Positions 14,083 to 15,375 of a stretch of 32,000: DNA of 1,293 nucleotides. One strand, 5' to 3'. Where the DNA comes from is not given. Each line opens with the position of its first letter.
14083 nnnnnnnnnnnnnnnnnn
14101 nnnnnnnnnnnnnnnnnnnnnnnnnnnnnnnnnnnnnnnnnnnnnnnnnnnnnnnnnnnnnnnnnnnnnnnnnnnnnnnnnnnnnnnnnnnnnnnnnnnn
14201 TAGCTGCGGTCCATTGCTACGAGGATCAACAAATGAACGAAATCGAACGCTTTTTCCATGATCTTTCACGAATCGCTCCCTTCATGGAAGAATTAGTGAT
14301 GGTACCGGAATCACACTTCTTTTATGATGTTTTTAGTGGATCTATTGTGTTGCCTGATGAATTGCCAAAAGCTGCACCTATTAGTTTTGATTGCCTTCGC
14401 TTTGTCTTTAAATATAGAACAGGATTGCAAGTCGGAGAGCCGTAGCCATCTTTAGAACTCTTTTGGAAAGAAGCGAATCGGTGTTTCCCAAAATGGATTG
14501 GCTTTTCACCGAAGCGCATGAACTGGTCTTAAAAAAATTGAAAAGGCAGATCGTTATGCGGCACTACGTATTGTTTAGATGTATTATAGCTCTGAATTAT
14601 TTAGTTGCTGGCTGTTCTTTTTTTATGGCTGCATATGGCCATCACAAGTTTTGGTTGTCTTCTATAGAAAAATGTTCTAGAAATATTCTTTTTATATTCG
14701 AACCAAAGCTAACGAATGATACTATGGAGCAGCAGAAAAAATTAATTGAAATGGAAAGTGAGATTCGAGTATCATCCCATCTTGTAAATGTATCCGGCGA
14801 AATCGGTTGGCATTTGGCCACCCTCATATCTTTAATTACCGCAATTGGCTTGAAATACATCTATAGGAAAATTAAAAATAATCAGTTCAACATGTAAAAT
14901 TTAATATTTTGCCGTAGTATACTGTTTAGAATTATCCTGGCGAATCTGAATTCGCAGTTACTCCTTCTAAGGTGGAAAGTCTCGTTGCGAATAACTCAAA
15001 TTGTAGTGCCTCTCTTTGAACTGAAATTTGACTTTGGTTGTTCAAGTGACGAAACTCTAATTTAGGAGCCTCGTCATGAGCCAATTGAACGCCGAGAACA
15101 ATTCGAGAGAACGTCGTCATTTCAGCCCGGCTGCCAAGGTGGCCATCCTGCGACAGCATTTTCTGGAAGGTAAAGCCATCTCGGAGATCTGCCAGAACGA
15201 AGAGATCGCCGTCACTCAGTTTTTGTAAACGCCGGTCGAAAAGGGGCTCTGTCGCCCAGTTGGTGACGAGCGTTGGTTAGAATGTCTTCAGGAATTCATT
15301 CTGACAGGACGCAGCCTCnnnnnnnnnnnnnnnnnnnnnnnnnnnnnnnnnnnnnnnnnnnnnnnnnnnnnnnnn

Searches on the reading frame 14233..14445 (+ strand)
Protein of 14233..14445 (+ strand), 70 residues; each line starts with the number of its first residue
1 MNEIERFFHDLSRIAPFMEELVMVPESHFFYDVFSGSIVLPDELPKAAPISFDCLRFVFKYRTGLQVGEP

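Call 56: find_encoding_contigs(protein=window:14233-14445:+, flank=5000)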
Protein window:14233-14445:+ (70 aa): 2 contigs read that carry it; 2 places shown.
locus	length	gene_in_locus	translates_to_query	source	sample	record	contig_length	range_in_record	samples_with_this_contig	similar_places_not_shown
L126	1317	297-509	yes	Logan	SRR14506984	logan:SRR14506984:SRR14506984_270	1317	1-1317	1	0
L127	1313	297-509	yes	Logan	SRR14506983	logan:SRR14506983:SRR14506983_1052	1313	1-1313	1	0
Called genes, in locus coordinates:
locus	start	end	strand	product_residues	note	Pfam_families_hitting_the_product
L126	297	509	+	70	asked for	-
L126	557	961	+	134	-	-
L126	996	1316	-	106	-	?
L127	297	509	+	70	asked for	-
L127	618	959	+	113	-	-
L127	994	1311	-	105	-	?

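Call 62: search_protein_families(library=ncbifam, proteins=[window:14233-14445:+], max_evalue=0.01)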
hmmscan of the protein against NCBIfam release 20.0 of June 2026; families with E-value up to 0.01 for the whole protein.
window:14233-14445:+ (70 aa): 0 families

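Call 85: search_protein_families(library=pfam, proteins=[window:14233-14445:+], max_evalue=0.01)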
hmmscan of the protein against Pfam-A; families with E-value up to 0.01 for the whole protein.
window:14233-14445:+ (70 aa): 0 families

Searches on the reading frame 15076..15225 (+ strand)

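Call 85: search_protein_families(library=pfam, proteins=[window:15076-15225:+], max_evalue=0.01)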
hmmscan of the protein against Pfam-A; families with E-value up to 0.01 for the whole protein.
seq(50 aa): 1 family
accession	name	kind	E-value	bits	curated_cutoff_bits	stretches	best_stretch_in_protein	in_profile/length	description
PF01527.26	HTH_Tnp_1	-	0.00035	21.2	24.1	1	11-45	2-36/75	Transposase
